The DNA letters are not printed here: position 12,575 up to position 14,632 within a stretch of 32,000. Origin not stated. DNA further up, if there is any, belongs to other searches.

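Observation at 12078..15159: Miniature NurA-like nuclease + HerA-like ATPase translationally coupled to protein-isoaspartate methyltransferase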

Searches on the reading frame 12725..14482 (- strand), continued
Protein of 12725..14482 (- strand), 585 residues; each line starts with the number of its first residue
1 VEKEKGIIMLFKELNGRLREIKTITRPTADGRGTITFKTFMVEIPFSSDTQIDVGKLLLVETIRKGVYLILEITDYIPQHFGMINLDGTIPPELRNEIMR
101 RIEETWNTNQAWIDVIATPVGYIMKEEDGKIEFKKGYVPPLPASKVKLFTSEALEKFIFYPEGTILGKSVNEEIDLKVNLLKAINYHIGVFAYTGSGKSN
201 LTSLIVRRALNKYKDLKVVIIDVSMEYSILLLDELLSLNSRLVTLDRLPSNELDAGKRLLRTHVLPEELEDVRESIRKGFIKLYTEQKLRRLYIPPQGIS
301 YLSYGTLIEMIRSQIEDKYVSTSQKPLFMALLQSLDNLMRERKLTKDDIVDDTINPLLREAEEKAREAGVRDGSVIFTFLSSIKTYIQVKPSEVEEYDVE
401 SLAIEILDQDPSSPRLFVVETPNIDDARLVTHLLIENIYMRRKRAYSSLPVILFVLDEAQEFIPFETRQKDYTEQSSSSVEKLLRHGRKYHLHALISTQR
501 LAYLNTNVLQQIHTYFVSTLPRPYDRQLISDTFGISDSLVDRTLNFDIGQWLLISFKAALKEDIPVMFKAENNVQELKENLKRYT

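Call 38: find_encoding_contigs(protein=P0139, flank=8000, max_places=1)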
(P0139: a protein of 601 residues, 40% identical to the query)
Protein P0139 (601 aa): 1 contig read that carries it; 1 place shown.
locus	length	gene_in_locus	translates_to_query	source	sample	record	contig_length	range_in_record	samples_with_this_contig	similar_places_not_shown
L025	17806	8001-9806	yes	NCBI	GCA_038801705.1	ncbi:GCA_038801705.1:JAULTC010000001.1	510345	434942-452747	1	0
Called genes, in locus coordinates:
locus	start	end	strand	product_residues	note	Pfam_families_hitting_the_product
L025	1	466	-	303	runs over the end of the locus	PF01842:ACT (faint), PF13740:ACT_6 (weak), PF00702:Hydrolase, PF06888:Put_Phosphatase (faint), PF12710:HAD, PF13419:HAD_2 (weak), PF08282:Hydrolase_3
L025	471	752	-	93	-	PF13740:ACT_6, PF01842:ACT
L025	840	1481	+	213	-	PF02607:B12-binding_2, PF02310:B12-binding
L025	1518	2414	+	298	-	PF01717:Meth_synt_2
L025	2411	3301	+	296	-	PF02007:MtrH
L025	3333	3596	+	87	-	PF01037:AsnC_trans_reg (weak)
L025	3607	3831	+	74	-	PF01037:AsnC_trans_reg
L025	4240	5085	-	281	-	PF01261:AP_endonuc_2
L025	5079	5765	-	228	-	-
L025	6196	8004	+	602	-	PF09376:NurA (faint)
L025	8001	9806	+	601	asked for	PF01935:DUF87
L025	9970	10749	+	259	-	PF01978:TrmB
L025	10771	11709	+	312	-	PF04055:Radical_SAM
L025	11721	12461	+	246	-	PF21948:LplA-B_cat, PF03099:BPL_LplA_LipB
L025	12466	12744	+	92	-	PF10437:Lip_prot_lig_C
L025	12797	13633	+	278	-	PF04055:Radical_SAM (weak)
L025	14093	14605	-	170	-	PF19620:DUF6125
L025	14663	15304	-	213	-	PF12840:HTH_20 (faint), PF01022:HTH_5, PF01978:TrmB (weak)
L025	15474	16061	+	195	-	-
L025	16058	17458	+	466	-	-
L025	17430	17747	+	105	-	-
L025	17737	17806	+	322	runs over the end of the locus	PF00154:RecA_N, PF08423:Rad51, PF13481:AAA_25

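Call 39: find_encoding_contigs(protein=P0129, flank=8000, max_places=1)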
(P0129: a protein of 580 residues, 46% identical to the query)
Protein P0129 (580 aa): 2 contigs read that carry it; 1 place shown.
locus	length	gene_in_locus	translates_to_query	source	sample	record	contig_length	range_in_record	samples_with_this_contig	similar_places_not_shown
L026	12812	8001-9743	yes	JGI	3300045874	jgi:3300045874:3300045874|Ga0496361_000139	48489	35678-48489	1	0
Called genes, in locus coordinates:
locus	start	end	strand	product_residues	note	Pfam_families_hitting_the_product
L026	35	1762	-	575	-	PF28494:GlyRS_ins_1 (faint), PF00587:tRNA-synt_2b (weak), PF03129:HGTP_anticodon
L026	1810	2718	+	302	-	PF00491:Arginase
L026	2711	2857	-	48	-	-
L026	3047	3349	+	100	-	PF01253:SUI1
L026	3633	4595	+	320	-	PF08271:Zn_Ribbon_TF, PF00382:TFIIB, PF13404:HTH_AsnC-type (faint), PF00382:TFIIB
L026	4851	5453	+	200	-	-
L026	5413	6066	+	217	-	PF02163:Peptidase_M50 (faint)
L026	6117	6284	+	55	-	-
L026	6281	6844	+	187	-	PF00004:AAA (weak), PF13238:AAA_18, PF13207:AAA_17 (faint)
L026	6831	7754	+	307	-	PF00142:Fer4_NifH (faint), PF01656:CbiA, PF02374:ArsA_ATPase (faint), PF10609:ParA, PF13614:AAA_31 (weak)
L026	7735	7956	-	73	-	-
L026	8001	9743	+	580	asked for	PF01935:DUF87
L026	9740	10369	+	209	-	PF01135:PCMT, PF00398:RrnaAD, PF13649:Methyltransf_25 (weak)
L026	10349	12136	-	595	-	PF02129:Peptidase_S15 (faint), PF12146:Hydrolase_4 (faint), PF20434:BD-FAE, PF00326:Peptidase_S9, PF01738:DLH (weak)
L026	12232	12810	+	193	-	?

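Call 69: predict_structure(alignment_id=A2)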
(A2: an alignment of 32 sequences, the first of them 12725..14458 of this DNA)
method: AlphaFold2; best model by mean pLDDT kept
length: 577 residues; sequences in the alignment: 32
mean_pLDDT: 86.8   pTM: 0.76
mean pLDDT of the five models: 86.8, 85.8, 84.8, 84.4, 80.6
residues with pLDDT >= 90: 271; 70-90: 265; 50-70: 40; < 50: 1
segments of 3 or more residues with pLDDT < 50: none
pLDDT, mean of each block of 10 residues (from residue 1): 79 79 70 85 80 92 87 71 75 71 84 89 89 89 89 93 89 95 90 96 96 95 96 92 90 91 94 94 79 76 89 88 92 86 88 89 86 85 66 94 95 91 94 89 96 79 79 93 95 81 90 83 74 84 88 89 92 83
secondary structure, 60 per line:
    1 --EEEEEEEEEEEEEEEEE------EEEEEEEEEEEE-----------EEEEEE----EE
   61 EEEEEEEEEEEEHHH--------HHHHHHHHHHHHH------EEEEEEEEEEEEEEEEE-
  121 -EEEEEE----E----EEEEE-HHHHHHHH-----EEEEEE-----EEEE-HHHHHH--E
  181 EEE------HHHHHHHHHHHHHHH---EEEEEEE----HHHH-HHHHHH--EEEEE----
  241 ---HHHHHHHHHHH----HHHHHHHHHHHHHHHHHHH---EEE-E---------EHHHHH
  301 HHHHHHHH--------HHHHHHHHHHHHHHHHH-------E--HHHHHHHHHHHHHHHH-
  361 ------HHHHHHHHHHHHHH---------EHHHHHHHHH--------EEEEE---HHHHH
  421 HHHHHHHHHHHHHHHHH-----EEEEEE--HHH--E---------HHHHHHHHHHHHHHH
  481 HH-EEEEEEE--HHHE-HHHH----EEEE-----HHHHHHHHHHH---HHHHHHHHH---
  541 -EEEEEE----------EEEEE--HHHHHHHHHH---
elements in order: E3-19 E26-37 E49-54 E59-72 H84-96 E103-119 E122-127 E137-141 H143-150 E156-161 E167-170 H172-177 E180-183 H190-204 E208-214 H219-222 H224-229 E232-236 H244-254 H259-277 E281-283 H296-308 H317-333 H344-359 H367-380 H391-399 E408-412 H416-437 E443-448 H466-482 E484-490 H498-501 E506-509 H515-525 H529-537 E542-547 E558-562 H565-574

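Call 72: fold_search(model_id=the predicted structure, library=pdb)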
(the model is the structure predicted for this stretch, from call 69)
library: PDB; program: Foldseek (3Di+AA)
matches with E <= 10: 1573; with E <= 0.001: 167
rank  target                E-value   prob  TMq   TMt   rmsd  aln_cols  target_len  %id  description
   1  9x1m_A                5.2e-24  1.00  0.56  0.56  13.6       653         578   15  The cryo-EM structure of HerA-NurA complex with AMPPNP and dsDNA from Thermococcus kodakarensis (released 2026-02-04)
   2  4d2i_B                1.6e-23  1.00  0.53  0.65  15.0       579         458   17  Crystal structure of the HerA hexameric DNA translocase from Sulfolobus solfataricus bound to AMP-PNP (released 2014-12-03)
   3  9x1l_A                2.0e-23  1.00  0.51  0.51  15.5       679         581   15  The cryo-EM structure of HerA-NurA complex with AMPPNP from Thermococcus kodakarensis (released 2026-02-04)
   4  8xau_E                4.1e-23  1.00  0.56  0.58  16.3       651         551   14  Cryo-EM structure of HerA (released 2024-06-05)
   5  4d2i_A                1.2e-22  1.00  0.53  0.65  12.7       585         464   14  Crystal structure of the HerA hexameric DNA translocase from Sulfolobus solfataricus bound to AMP-PNP (released 2014-12-03)
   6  8ziq_N                1.4e-22  1.00  0.53  0.54  15.3       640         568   15  HerA-DUF4297 complex with DNA (released 2025-03-12)
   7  8zir_R                4.6e-22  1.00  0.54  0.57  15.3       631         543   15  DUF4297-HerA complex (released 2025-03-12)
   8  8zit_O                4.8e-22  1.00  0.59  0.59  13.7       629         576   16  DUF4297-HerA complex with DNA and ATPgamaS (released 2025-03-12)
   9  8wfd_A                6.4e-22  1.00  0.59  0.61   9.2       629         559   16  The cryo-EM structure of TdpAB in complex with AMPPNP and DNA (released 2025-01-22)
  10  8zit_N                1.2e-21  1.00  0.55  0.56  10.8       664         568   15  DUF4297-HerA complex with DNA and ATPgamaS (released 2025-03-12)
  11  8yhx_A                1.7e-21  1.00  0.54  0.55  14.8       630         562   15  Cryo-EM structure of the trimeric HerA (released 2024-11-06)
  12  8zis_F                2.0e-21  1.00  0.55  0.56  14.6       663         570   16  HerA Hexamer (released 2025-03-12)
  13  8zis_D                2.4e-21  1.00  0.54  0.57  16.0       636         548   15  HerA Hexamer (released 2025-03-12)
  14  8ziq_O                2.6e-21  1.00  0.58  0.59  14.0       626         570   16  HerA-DUF4297 complex with DNA (released 2025-03-12)
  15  8xav_A                2.8e-21  1.00  0.55  0.56  14.7       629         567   15  Cryo-EM structure of an anti-phage defense complex (released 2024-06-05)
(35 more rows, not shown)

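Call 78: search_dna_similar(query=window:12725-14458:-, collection=plasmids, mode=protein, max_rows=10, max_evalue=0.00001)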
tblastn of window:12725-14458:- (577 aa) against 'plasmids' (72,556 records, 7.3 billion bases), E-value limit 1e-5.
No match.

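Call 79: search_dna_similar(query=window:12725-14458:-, collection=phages, mode=protein, max_rows=10, max_evalue=0.00001)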
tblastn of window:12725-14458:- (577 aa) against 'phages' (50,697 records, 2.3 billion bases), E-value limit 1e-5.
No match.

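Call 80: find_related_loci(query=A2, collection=viral_contigs, flank=3000)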
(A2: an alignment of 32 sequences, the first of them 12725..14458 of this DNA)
Query A2 (577 aa) in viral_contigs; peptide patterns used: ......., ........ (x = any residue, [..] = any of these).
77 stretches matched a pattern, but none encodes a relative of the query by tblastn (E <= 1e-3).

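Call 86: search_protein_families(library=pfam, proteins=[L022:4196-5995:+, L025:6196-8004:+, L024:6105-7904:+, L020:4262-5020:+, L020:6744-7013:-, L020:7029-7934:-], max_evalue=0.01)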
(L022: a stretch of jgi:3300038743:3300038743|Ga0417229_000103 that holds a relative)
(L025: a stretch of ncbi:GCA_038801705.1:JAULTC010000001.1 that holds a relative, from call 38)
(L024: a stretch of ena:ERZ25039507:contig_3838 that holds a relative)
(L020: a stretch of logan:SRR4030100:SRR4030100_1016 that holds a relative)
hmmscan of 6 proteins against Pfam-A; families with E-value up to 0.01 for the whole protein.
L022:4196-5995:+ (599 aa): 0 families

L025:6196-8004:+ (602 aa): 1 family
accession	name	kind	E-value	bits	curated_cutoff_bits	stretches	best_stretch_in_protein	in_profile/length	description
PF09376.16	NurA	-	1.3e-05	25.2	21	0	351-557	124-254/254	NurA domain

L024:6105-7904:+ (599 aa): 0 families

L020:4262-5020:+ (252 aa): 1 family
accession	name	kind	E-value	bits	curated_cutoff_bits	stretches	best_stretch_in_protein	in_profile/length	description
PF09376.16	NurA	-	9.2e-10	38.9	21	1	125-214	173-253/254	NurA domain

L020:6744-7013:- (89 aa): 0 families

L020:7029-7934:- (301 aa): 1 family
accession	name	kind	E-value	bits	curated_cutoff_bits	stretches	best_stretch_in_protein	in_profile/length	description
PF03144.31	GTP_EFTU_D2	-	0.01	16.7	30.3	0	164-213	13-67/73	Elongation factor Tu domain 2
